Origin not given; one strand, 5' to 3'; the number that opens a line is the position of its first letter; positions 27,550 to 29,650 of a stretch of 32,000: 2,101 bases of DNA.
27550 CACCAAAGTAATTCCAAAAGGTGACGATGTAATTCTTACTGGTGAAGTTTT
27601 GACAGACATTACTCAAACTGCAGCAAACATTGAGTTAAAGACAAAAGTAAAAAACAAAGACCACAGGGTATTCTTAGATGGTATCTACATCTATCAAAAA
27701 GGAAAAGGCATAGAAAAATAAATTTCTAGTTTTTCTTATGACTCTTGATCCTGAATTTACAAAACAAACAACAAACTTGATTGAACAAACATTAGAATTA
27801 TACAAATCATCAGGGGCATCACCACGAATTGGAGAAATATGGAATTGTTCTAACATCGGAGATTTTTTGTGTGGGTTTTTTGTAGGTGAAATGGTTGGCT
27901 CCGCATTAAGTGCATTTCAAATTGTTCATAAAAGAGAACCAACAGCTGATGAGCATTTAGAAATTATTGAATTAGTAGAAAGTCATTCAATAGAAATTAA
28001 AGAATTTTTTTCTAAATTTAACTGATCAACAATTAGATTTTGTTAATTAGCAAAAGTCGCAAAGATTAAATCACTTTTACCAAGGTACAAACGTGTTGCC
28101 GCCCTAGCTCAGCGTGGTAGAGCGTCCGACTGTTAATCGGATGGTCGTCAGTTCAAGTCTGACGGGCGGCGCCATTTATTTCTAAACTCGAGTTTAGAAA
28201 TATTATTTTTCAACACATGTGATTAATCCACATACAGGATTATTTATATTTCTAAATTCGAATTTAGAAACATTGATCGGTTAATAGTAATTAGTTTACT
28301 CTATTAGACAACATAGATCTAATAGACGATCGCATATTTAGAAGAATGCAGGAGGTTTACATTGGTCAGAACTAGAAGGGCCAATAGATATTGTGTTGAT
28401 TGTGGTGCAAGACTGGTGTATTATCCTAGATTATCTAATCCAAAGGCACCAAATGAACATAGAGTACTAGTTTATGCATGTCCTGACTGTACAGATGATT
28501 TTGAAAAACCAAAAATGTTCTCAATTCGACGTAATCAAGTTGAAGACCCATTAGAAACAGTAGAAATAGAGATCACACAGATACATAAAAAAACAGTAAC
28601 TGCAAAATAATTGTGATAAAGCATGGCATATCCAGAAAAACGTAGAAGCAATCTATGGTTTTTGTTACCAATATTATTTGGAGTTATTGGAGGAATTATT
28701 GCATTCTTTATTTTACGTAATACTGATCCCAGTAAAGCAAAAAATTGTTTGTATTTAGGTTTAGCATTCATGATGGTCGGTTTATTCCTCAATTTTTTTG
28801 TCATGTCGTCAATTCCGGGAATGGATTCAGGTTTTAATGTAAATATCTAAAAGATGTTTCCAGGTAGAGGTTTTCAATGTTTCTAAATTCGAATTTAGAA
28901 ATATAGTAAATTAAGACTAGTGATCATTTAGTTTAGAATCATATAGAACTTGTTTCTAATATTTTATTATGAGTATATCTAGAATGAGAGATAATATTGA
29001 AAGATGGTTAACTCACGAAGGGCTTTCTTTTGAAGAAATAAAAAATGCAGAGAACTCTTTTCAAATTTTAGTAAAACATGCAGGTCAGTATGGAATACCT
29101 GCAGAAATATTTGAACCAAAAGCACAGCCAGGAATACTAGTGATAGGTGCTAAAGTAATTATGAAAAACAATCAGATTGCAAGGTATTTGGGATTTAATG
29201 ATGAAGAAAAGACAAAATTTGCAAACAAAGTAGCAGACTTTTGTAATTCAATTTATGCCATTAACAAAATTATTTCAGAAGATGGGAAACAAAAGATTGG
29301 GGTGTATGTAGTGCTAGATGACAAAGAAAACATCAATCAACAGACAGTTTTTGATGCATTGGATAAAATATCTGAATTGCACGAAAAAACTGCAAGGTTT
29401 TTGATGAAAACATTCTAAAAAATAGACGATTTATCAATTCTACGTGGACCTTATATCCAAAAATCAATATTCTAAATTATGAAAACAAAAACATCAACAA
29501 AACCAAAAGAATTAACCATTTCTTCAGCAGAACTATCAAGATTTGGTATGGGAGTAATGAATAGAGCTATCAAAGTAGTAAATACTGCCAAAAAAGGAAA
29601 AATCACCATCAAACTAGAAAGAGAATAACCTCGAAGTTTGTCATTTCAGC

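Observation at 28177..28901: Three copies of a perfect 22-bp palindrome start 3 nt after tRNA-Asn and bracket a two-gene mini-cassette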

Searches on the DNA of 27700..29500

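Call 15: search_rna_families(source=window, start=27700, end=29500, threshold=evalue, max_evalue=1)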
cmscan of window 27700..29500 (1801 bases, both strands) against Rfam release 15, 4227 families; matches with E-value up to 1: 4.
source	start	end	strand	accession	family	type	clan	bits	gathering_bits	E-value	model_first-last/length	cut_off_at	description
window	28098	28171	+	RF00005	tRNA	Gene; tRNA;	CL00001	68.4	29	2.5e-14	1-71/71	no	tRNA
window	28098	28172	-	RF04354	Plastid-ycf2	Cis-reg;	-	29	65.7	0.0019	1-75/75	no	Plastid-ycf2 5UTR RNA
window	28490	28546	+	RF02418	Spd-sr07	Gene; sRNA;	-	24.7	55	0.56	1-63/63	no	Streptococcus sRNA Spd-sr07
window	28180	28269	-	RF03370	mir-2566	Gene; miRNA;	-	23.6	86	0.19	1-83/83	no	mir-2566 microRNA precursor family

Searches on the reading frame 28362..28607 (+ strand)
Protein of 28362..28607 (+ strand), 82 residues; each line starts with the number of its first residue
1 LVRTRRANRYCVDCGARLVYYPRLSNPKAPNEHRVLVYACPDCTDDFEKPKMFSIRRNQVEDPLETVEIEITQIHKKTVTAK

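Call 18: search_protein_families(library=pfam, max_evalue=0.01, proteins=[window:28362-28607:+])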
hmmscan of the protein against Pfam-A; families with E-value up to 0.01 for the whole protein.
seq(82 aa): 0 families

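Call 32: search_protein_families(library=ncbifam, max_evalue=0.01, proteins=[window:28362-28607:+])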
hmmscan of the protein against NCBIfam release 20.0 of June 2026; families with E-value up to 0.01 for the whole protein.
window:28362-28607:+ (82 aa): 0 families

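Call 33: search_solved_structures(query=window:28362-28607:+, max_evalue=10)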
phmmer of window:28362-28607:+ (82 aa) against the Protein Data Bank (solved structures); distinct sequences matched with E-value up to 10: 11.
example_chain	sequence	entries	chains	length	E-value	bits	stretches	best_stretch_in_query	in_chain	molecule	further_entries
5x4z_I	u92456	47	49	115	0.031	17.8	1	9-53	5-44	DNA-directed RNA polymerase subunit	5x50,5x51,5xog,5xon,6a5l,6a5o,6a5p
6rfl_S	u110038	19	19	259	0.042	17.3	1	6-62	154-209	DNA-directed RNA polymerase 30 kDa polypeptide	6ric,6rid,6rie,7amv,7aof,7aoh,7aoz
5x4z_L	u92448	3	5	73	0.19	15.2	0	27-53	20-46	RNA polymerase subunit, found in RNA polymerase complexes I, II, and III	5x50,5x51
2i13_A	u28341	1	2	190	0.2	15.2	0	11-49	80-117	Aart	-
5xog_L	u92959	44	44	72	0.22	15.1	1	27-56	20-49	RNA polymerase subunit ABC10-alpha | RNA polymerase subunit, found in RNA polymerase complexes I, II, and III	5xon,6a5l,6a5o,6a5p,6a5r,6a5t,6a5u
9eh1_I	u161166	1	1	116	0.53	13.8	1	9-48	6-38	DNA-directed RNA polymerase II subunit RPB9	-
28jc_I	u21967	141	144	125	0.65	13.5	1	9-48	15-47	DNA-directed RNA polymerase II subunit RPB9 | RPB9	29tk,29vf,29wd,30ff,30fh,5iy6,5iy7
5flm_I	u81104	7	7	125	0.65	13.5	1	9-48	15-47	DNA-DIRECTED RNA POLYMERASE II SUBUNIT RPB9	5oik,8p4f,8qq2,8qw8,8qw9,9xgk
5l9w_C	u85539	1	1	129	0.73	13.4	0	29-48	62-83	Acetophenone carboxylase beta subunit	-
7eu0_I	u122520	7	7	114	0.76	13.3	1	25-64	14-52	DNA-directed RNA polymerases II, IV and V subunit 9A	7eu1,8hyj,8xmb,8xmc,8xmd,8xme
9mu7_I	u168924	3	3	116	0.87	13.1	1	9-45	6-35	DNA-directed RNA polymerase II subunit RPB9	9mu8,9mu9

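Call 38: find_homologous_proteins(query=window:28362-28607:+, max_evalue=0.001)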
Query window:28362-28607:+ (82 aa): 265 proteins with E <= 0.001 among 267 candidates; the best 120 are listed.
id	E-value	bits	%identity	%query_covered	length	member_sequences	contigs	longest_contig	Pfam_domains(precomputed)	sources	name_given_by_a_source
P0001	2.2e-48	179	96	100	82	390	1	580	-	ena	-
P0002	7.6e-46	171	92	96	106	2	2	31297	-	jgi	-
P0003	7.6e-46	171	93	100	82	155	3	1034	-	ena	-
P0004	8.1e-46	171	91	100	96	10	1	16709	-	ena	-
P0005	9.4e-46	171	91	100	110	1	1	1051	-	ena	-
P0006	5.5e-45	168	91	96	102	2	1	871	-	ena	-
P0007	7.1e-45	168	91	96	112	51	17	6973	-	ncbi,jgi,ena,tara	jgi:hypothetical protein|tara:strand:- start:267 stop:605 length:339 start_codon:yes stop_codon:yes 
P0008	1.8e-44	167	90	100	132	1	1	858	-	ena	-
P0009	3.1e-44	166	91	96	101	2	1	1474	-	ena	-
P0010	1.5e-43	164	94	95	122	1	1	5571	-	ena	-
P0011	1.6e-43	164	90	96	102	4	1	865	-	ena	-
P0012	2.7e-43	163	87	100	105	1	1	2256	-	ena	-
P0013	2.6e-42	160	93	90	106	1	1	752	-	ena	-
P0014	6.7e-42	158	87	100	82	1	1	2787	-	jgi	-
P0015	7.2e-42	158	87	100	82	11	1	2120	-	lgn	-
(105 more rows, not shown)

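Call 93: predict_structure(alignment_id=A2)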
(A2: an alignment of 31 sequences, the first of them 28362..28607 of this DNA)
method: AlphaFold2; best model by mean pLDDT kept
length: 82 residues; sequences in the alignment: 31
mean_pLDDT: 49.8   pTM: 0.31
mean pLDDT of the five models: 49.8, 49.1, 46.6, 46.5, 46.0
residues with pLDDT >= 90: 0; 70-90: 2; 50-70: 31; < 50: 49
segments of 3 or more residues with pLDDT < 50: 1-6, 21-35, 54-60, 62-82
pLDDT, mean of each block of 10 residues (from residue 1): 47 62 43 51 64 47 44 41 36
secondary structure, 60 per line:
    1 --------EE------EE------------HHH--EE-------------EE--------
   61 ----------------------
elements in order:

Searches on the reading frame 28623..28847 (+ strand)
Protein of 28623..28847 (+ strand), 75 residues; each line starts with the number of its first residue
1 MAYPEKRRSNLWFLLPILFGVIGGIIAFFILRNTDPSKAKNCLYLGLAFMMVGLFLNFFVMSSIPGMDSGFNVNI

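Call 18: search_protein_families(library=pfam, max_evalue=0.01, proteins=[window:28623-28847:+])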
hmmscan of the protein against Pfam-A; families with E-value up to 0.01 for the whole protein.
seq(75 aa): 3 families
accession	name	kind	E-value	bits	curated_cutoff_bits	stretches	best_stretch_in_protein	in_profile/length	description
PF20303.3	YLATT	-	0.0023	18.2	26.7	1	17-59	10-55/107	YEATS-Like-Associating Three TM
PF17159.10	MASE3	-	0.0064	16.6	31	1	19-68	16-65/226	Membrane-associated sensor domain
PF12036.14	DUF3522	-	0.0091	16.6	29.3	1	6-59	113-172/188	Protein of unknown function (DUF3522)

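Call 32: search_protein_families(library=ncbifam, max_evalue=0.01, proteins=[window:28623-28847:+])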
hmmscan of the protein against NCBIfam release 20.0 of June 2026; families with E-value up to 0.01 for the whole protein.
window:28623-28847:+ (75 aa): 1 family
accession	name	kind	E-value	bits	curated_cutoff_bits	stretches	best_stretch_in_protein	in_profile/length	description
TIGR00711.1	efflux_EmrB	subfamily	0.00038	19.3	230.2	1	12-63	158-209/485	DHA2 family efflux MFS transporter permease subunit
